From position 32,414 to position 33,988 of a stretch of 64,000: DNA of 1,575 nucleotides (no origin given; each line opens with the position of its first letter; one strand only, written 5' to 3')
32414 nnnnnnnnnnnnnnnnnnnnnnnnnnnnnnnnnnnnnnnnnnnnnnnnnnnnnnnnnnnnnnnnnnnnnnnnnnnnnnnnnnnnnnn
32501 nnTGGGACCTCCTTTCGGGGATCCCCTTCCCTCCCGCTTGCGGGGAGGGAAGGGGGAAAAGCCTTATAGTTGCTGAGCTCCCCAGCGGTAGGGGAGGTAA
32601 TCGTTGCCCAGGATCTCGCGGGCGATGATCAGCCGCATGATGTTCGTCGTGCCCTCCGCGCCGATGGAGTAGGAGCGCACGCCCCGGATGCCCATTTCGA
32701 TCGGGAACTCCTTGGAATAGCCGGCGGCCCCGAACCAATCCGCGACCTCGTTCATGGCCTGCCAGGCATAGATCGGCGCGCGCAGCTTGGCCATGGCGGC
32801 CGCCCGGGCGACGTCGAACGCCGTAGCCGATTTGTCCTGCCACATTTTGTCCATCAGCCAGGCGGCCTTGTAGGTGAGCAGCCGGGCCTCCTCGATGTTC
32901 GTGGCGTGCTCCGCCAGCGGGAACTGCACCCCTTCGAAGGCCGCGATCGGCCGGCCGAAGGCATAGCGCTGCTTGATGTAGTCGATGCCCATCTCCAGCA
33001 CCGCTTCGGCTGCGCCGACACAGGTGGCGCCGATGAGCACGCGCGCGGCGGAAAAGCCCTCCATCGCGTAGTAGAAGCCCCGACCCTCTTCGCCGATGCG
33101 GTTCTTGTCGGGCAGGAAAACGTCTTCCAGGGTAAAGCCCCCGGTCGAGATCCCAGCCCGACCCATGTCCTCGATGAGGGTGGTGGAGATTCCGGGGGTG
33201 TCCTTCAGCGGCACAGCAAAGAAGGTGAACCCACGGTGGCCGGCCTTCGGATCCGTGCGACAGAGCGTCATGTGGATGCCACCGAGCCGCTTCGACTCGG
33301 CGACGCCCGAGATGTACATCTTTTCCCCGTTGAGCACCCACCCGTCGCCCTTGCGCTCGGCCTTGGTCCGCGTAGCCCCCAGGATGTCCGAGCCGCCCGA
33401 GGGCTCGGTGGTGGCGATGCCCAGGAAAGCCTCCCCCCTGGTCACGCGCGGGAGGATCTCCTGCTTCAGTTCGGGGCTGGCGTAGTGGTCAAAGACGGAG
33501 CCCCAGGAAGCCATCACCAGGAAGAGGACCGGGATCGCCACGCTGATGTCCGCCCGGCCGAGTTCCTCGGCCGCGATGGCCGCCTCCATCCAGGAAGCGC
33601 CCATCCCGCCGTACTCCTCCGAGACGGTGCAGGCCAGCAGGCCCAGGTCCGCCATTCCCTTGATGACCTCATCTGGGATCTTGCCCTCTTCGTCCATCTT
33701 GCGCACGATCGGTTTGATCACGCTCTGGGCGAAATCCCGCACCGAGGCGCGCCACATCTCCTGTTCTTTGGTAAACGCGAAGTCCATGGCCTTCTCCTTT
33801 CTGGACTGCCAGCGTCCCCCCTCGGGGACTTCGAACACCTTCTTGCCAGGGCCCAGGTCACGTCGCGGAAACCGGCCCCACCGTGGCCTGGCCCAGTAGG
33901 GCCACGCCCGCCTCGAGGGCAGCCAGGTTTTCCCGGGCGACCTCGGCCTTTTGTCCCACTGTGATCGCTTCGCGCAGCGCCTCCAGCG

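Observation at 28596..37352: Nine-kb anaerobic acyl-CoA oxidation operon (crotonase, KOR alpha, KOR beta, ACAD, etfB, etfA, membrane FeS oxidoreductase), divergent from a FadR-type regulator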

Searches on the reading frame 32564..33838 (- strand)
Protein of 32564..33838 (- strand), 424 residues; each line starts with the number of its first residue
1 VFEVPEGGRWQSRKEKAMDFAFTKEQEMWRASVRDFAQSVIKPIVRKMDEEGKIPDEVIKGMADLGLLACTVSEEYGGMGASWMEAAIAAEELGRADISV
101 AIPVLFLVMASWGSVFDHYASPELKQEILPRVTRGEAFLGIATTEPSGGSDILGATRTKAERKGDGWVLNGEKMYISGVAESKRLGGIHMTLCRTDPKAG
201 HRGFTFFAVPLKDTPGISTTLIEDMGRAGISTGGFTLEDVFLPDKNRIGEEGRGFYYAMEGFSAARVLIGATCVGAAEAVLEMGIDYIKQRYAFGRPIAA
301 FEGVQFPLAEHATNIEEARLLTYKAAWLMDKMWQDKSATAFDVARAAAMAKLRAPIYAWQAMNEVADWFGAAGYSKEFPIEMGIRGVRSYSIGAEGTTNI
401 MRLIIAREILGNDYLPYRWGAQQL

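Call 3: search_protein_families(library=pfam, proteins=[window:32564-33838:-])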
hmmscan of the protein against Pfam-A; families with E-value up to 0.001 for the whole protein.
window:32564-33838:- (424 aa): 4 families
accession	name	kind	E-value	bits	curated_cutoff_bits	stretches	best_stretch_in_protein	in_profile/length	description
PF00441.29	Acyl-CoA_dh_1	-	4.6e-37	127.9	22.4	1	252-410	1-150/150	Acyl-CoA dehydrogenase, C-terminal domain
PF02771.21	Acyl-CoA_dh_N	-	1.8e-32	112.5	22.9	1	23-136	1-113/113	Acyl-CoA dehydrogenase, N-terminal domain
PF02770.24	Acyl-CoA_dh_M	-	6e-18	65.3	33.3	1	141-240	2-97/97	Acyl-CoA dehydrogenase, middle domain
PF08028.16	Acyl-CoA_dh_2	-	1.6e-14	54.8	22.7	1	268-387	2-123/134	Acyl-CoA dehydrogenase, C-terminal domain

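Call 4: search_protein_families(library=ncbifam, proteins=[window:32564-33838:-], max_evalue=0.00001)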
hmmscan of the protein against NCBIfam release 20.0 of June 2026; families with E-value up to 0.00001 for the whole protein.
window:32564-33838:- (424 aa): 22 families
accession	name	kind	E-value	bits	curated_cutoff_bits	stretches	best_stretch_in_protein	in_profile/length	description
NF042972.1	AcrlCoAredClosAcrC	equivalog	7.2e-78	261.9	640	1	18-410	1-377/378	acryloyl-CoA reductase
NF045552.1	GlutCoADH_Des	equivalog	3.4e-74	250.3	470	1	18-411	1-381/387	glutaryl-CoA dehydrogenase Acd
TIGR03207.1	cyc_hxne_CoA_dh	equivalog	5.8e-72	242.5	575.35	1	26-408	5-370/372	cyclohexanecarboxyl-CoA dehydrogenase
NF043006.1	CyhCrbnylCoADH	equivalog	1.3e-60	205.4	650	1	24-411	6-377/380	cyclohexane-1-carbonyl-CoA dehydrogenase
NF042439.1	SulpropCoADesulf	equivalog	6.1e-59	199.7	600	1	31-412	2-373/379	3-sulfinopropanoyl-CoA desulfinase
NF008997.0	PRK12341.1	equivalog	6.7e-54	183.4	537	1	18-411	1-378/382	acyl-CoA dehydrogenase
NF058590.1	AcCoDHFadEBacil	equivalog_domain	9.2e-48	163.1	600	1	21-410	20-411/586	acyl-CoA dehydrogenase FadE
NF053553.1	prodigi_MBC_PigA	equivalog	1.9e-47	162.2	500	1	18-409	1-379/381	prodigiosin MBC biosynthesis dehydrogenase PigA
NF002885.1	PRK03354.1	equivalog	6.9e-39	133.9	540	1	18-410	1-374/378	crotonobetainyl-CoA dehydrogenase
NF045652.1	ProlPCPDhRedW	equivalog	1.9e-37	129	650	1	26-341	4-315/376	L-prolyl-[peptidyl-carrier protein] dehydrogenase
TIGR03203.1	pimD_small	equivalog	1.5e-23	83.5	652.7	1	19-330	1-304/378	pimeloyl-CoA dehydrogenase small subunit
TIGR03204.1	pimC_large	equivalog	1.8e-23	83.1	623.85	1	19-297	1-273/395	pimeloyl-CoA dehydrogenase large subunit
NF052270.1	Staph_DH_FadE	equivalog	2.1e-21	76.1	600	1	32-412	31-396/400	acyl-CoA dehydrogenase FadE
NF007000.1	PRK09463.1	subfamily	4e-16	58.5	600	1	50-314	70-346/726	acyl-CoA dehydrogenase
NF049984.1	Rv1679_FadE16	equivalog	6.6e-15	55.2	600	1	45-394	16-351/371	Rv1679 family acyl-CoA dehydrogenase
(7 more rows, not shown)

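Call 16: search_solved_structures(query=window:32564-33787:-, max_evalue=1e-30)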
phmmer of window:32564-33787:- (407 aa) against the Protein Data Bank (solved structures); distinct sequences matched with E-value up to 1e-30: 54.
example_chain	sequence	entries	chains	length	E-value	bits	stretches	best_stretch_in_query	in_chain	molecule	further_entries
1ukw_A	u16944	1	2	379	8.4e-65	222.6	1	1-393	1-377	acyl-CoA dehydrogenase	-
2jif_A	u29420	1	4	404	4.8e-62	213.5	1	4-392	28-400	SHORT/BRANCHED CHAIN SPECIFIC ACYL-COA DEHYDROGENASE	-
5lnx_A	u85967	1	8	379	7.2e-61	209.6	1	5-395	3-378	Acyl-CoA dehydrogenase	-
3mpi_A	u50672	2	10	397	5.9e-58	200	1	1-394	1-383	Glutaryl-CoA dehydrogenase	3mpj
1jqi_A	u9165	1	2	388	2.6e-57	197.9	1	8-393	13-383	short chain acyl-CoA dehydrogenase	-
7y0a_A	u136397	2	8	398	3.5e-55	190.9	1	9-394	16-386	Short-chain specific acyl-CoA dehydrogenase, mitochondrial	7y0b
8sgs_A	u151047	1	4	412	4.6e-55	190.5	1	9-393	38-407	Short-chain specific acyl-CoA dehydrogenase, mitochondrial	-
5ol2_C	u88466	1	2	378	7.4e-55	189.8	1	6-393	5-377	Acyl-CoA dehydrogenase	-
2vig_A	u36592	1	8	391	2.2e-54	188.3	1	9-393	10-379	SHORT-CHAIN SPECIFIC ACYL-COA DEHYDROGENASE,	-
1ws9_A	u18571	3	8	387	7.2e-54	186.6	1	13-393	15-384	acyl-CoA dehydrogenase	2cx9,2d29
3pfd_A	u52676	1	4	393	1.1e-53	186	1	6-393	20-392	Acyl-CoA dehydrogenase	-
4l1f_A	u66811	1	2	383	3.5e-52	181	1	1-394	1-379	Acyl-CoA dehydrogenase domain protein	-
9w60_A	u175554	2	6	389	4e-52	180.8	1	1-392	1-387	Butyryl CoA dehydrogenase apo protein | Butyryl CoA Dehydrogenase with FAD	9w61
3mdd_A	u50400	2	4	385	6.1e-52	180.2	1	2-394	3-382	MEDIUM CHAIN ACYL-COA DEHYDROGENASE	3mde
1udy_A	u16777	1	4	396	6.2e-52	180.2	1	2-395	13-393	Acyl-CoA dehydrogenase, medium-chain specific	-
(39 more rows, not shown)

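Call 88: find_related_loci(query=window:32564-33787:-, collection=metagenome_contigs, flank=8000)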
Query window:32564-33787:- (407 aa) in metagenome_contigs; peptide patterns used: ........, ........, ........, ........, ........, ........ (x = any residue, [..] = any of these).
599 stretches matched a pattern (row limit reached: there are more); 595 encode a relative of the query (tblastn E <= 1e-3); the best 80 are kept; 80 distinct loci.
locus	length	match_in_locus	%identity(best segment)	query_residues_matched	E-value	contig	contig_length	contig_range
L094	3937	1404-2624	90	1-407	0e+0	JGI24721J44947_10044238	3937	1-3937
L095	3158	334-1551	89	1-406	0e+0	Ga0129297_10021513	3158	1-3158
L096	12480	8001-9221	89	1-407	0e+0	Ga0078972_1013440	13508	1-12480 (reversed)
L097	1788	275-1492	86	1-406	0e+0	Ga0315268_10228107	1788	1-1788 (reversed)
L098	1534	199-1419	83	1-407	0e+0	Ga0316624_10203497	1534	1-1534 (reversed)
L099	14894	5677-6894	80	1-406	0e+0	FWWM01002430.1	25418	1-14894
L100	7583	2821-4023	74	1-401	0e+0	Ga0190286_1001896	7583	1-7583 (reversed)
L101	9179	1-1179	73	8-400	0e+0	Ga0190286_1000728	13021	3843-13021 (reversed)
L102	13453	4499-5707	71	1-401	0e+0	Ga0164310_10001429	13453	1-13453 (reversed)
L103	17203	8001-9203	69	1-401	0e+0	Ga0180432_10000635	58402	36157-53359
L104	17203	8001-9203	69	1-401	0e+0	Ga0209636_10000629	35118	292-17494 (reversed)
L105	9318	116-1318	68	1-401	0e+0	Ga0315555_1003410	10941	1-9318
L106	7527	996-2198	69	1-401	0e+0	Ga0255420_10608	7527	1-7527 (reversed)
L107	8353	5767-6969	67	1-401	0e+0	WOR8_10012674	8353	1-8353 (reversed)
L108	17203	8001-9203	67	1-401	0e+0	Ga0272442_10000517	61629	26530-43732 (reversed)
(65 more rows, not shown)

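Call 92: search_protein_families(library=pfam, proteins=[L103:9298-10155:+, L103:10274-10732:+, L103:10875-12068:+, L103:12616-13764:+, L103:13569-14534:+, L103:15184-16368:-, L103:15127-16431:+, L103:6453-7454:-, L101:1203-2327:+, L101:4214-6181:+], max_evalue=0.00001)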
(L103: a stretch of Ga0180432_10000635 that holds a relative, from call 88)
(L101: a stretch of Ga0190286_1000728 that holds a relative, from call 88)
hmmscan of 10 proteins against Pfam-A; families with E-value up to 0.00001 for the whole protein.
L103:9298-10155:+ (285 aa): 1 family
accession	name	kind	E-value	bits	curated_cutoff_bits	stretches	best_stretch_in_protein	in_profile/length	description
PF01012.27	ETF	-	2.9e-49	167.7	26.7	1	42-229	2-180/181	Electron transfer flavoprotein domain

L103:10274-10732:+ (152 aa): 1 family
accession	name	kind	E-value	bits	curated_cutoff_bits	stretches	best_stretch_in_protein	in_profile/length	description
PF13366.12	PDDEXK_3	-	2.2e-45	154.2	22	1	21-137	2-117/117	PD-(D/E)XK nuclease superfamily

L103:10875-12068:+ (397 aa): 14 families
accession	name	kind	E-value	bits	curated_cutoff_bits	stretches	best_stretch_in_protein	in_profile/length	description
PF01012.27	ETF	-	1.2e-47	162.5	26.7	1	72-250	1-178/181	Electron transfer flavoprotein domain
PF00766.25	ETF_alpha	-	2.7e-37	127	27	1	272-352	1-81/81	Electron transfer flavoprotein FAD-binding domain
PF00037.32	Fer4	-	6.5e-16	57.9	21.1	2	6-26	3-23/24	4Fe-4S binding domain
PF12837.12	Fer4_6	-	9.5e-10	38.4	25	0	33-54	3-24/24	4Fe-4S binding domain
PF12797.12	Fer4_2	-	1.2e-09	37.9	24.5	0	32-51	3-22/22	4Fe-4S binding domain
PF12838.12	Fer4_7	-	2.3e-09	38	27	1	11-53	2-52/52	4Fe-4S dicluster domain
PF13237.11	Fer4_10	-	3.6e-09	36.8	25.5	1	5-50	3-53/53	4Fe-4S dicluster domain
PF13484.11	Fer4_16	-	6.3e-09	36.9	30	0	38-60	1-23/66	4Fe-4S double cluster binding domain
PF25160.1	LdpA_Fe-S-bd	-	3.8e-08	33.4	27.6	0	17-54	9-43/49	LdpA Fe-S cluster-binding domain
PF14697.11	Fer4_21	-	4.5e-08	33.5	35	0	5-26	35-57/59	4Fe-4S dicluster domain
PF13183.11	Fer4_8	-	6.7e-08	33.4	27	0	38-51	4-66/68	4Fe-4S dicluster domain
PF13187.11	Fer4_9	-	9.2e-08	32.4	27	1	10-54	1-52/52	4Fe-4S dicluster domain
PF12800.12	Fer4_4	-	6.5e-07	29.6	24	0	9-23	2-16/17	4Fe-4S binding domain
PF12798.12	Fer4_3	-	3.3e-06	28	27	0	11-25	1-15/15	4Fe-4S binding domain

L103:12616-13764:+ (382 aa): 3 families
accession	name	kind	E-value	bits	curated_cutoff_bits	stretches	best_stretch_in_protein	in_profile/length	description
PF01855.24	POR_N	-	1.9e-66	224.5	27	1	28-254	1-227/231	Pyruvate flavodoxin/ferredoxin oxidoreductase, thiamine diP-bdg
PF17147.9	PFOR_II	-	2.7e-17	63.4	27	1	283-373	2-102/102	Pyruvate:ferredoxin oxidoreductase core domain II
PF02780.25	Transketolase_C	-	6.4e-06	26.5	25.9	0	282-341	10-69/124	Transketolase, C-terminal domain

L103:13569-14534:+ (321 aa): 1 family
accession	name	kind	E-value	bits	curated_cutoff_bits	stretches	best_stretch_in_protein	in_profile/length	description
PF02775.26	TPP_enzyme_C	-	1.3e-32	113.1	21.9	1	127-267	18-151/151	Thiamine pyrophosphate enzyme, C-terminal TPP binding domain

L103:15184-16368:- (394 aa): 5 families
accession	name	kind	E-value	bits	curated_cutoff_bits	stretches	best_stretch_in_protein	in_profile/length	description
PF04015.17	DUF362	-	3.9e-54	184.2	24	1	55-256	1-199/200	Domain of unknown function (DUF362)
PF00037.32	Fer4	-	2.7e-10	40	21.1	0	335-350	7-22/24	4Fe-4S binding domain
PF12838.12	Fer4_7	-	5.3e-08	33.6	27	1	335-379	1-52/52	4Fe-4S dicluster domain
PF13237.11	Fer4_10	-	7e-07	29.5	25.5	1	335-376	8-53/53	4Fe-4S dicluster domain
PF13187.11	Fer4_9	-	3.1e-06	27.6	27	1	335-380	1-52/52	4Fe-4S dicluster domain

L103:15127-16431:+ (434 aa): 0 families

L103:6453-7454:- (333 aa): 2 families
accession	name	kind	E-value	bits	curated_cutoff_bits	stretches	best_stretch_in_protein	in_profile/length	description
PF02826.25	2-Hacid_dh_C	-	1.7e-59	200.6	25.1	1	112-289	2-178/178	D-isomer specific 2-hydroxyacid dehydrogenase, NAD binding domain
PF00389.36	2-Hacid_dh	-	4.4e-22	78.6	24.6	1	11-321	2-134/134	D-isomer specific 2-hydroxyacid dehydrogenase, catalytic domain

L101:1203-2327:+ (374 aa): 5 families
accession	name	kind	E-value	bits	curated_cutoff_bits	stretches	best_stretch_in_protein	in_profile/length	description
PF02754.22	CCG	-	4e-36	123.4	20.6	2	138-224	1-85/85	Cysteine-rich domain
PF13183.11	Fer4_8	-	1.1e-11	45.6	27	1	13-74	2-68/68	4Fe-4S dicluster domain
PF13187.11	Fer4_9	-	2.1e-09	37.7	27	1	15-73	1-50/52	4Fe-4S dicluster domain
PF13534.11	Fer4_17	-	5e-09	37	22.2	1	15-74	1-60/61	4Fe-4S dicluster domain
PF13237.11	Fer4_10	-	8.3e-07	29.3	25.5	1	15-71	8-53/53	4Fe-4S dicluster domain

L101:4214-6181:+ (655 aa): 14 families
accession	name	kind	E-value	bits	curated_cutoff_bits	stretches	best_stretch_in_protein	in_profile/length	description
PF00037.32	Fer4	-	2.2e-17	62.5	21.1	1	584-601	7-24/24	4Fe-4S binding domain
PF07992.20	Pyr_redox_2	-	1.7e-14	54.4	26.1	0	416-555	166-287/291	Pyridine nucleotide-disulphide oxidoreductase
PF12838.12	Fer4_7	-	8.6e-12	45.8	27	1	584-630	1-49/52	4Fe-4S dicluster domain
PF13484.11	Fer4_16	-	6.6e-10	40.1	30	0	584-603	1-20/66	4Fe-4S double cluster binding domain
PF14697.11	Fer4_21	-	3.9e-09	37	35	0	578-602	34-59/59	4Fe-4S dicluster domain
PF12837.12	Fer4_6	-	5e-09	36.1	25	0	582-600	6-24/24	4Fe-4S binding domain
PF13237.11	Fer4_10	-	1.7e-08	34.7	25.5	1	583-629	7-52/53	4Fe-4S dicluster domain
PF12831.13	FAD_oxidored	-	1.8e-08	34.6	27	1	143-179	3-39/416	FAD dependent oxidoreductase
PF25160.1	LdpA_Fe-S-bd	-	3.7e-08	33.4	27.6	0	578-604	21-47/49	LdpA Fe-S cluster-binding domain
PF13187.11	Fer4_9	-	8.1e-08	32.6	27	1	584-634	1-52/52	4Fe-4S dicluster domain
PF00890.30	FAD_binding_2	-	1.4e-07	31.5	20.4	1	143-179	3-39/414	FAD binding domain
PF13450.12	NAD_binding_8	-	2.5e-07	31.3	21.9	1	144-193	1-50/68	NAD(P)-binding Rossmann-like domain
PF12797.12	Fer4_2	-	9.8e-07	28.8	24.5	0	235-252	3-20/22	4Fe-4S binding domain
PF01266.30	DAO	-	1.3e-06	28.7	27.9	0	143-176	3-36/353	FAD dependent oxidoreductase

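Call 95: search_protein_families(library=pfam, alignment_id=A5, max_evalue=0.00001)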
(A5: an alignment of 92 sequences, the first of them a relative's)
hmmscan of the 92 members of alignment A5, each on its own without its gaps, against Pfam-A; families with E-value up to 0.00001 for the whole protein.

A. member 1, L100:1665-2534:+ (289 aa): 4 families
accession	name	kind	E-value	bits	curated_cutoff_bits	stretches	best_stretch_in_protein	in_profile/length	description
PF02629.25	CoA_binding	-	1.5e-29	103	22.3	1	7-99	2-97/97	CoA binding domain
PF00549.24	Ligase_CoA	-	3.8e-24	85.7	24.5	1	151-270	1-126/128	CoA-ligase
PF13607.11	Succ_CoA_lig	-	1.2e-11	44.9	27.4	1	145-282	1-133/138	Succinyl-CoA ligase like flavodoxin domain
PF13380.12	CoA_binding_2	-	2.6e-07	31.5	22.8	1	18-128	13-114/116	CoA binding domain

B. families by the number of members that match (of 92 scanned): 72 families (the first 25 are shown)
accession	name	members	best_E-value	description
PF09861.14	Lar_N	10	4.9e-57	Lactate racemase N-terminal domain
PF21113.2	LarA_C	10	1.3e-18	Lactate racemase C-terminal domain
PF01266.30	DAO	6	4.8e-70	FAD dependent oxidoreductase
PF00441.29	Acyl-CoA_dh_1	6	7.5e-55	Acyl-CoA dehydrogenase, C-terminal domain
PF02771.21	Acyl-CoA_dh_N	6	4.2e-42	Acyl-CoA dehydrogenase, N-terminal domain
PF02770.24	Acyl-CoA_dh_M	6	2.7e-31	Acyl-CoA dehydrogenase, middle domain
PF08028.16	Acyl-CoA_dh_2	6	2.1e-28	Acyl-CoA dehydrogenase, C-terminal domain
PF07992.20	Pyr_redox_2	6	5.4e-09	Pyridine nucleotide-disulphide oxidoreductase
PF13450.12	NAD_binding_8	6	4.7e-08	NAD(P)-binding Rossmann-like domain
PF00501.34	AMP-binding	5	3.8e-65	AMP-binding enzyme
PF00108.29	Thiolase_N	5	1.1e-26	Thiolase, N-terminal domain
PF02803.24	Thiolase_C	5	9.5e-20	Thiolase, C-terminal domain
PF04324.20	Fer2_BFD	5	2e-10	BFD-like [2Fe-2S] binding domain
PF01946.23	Thi4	3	1.9e-79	Thi4 family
PF01914.23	MarC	3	2e-56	MarC family integral membrane protein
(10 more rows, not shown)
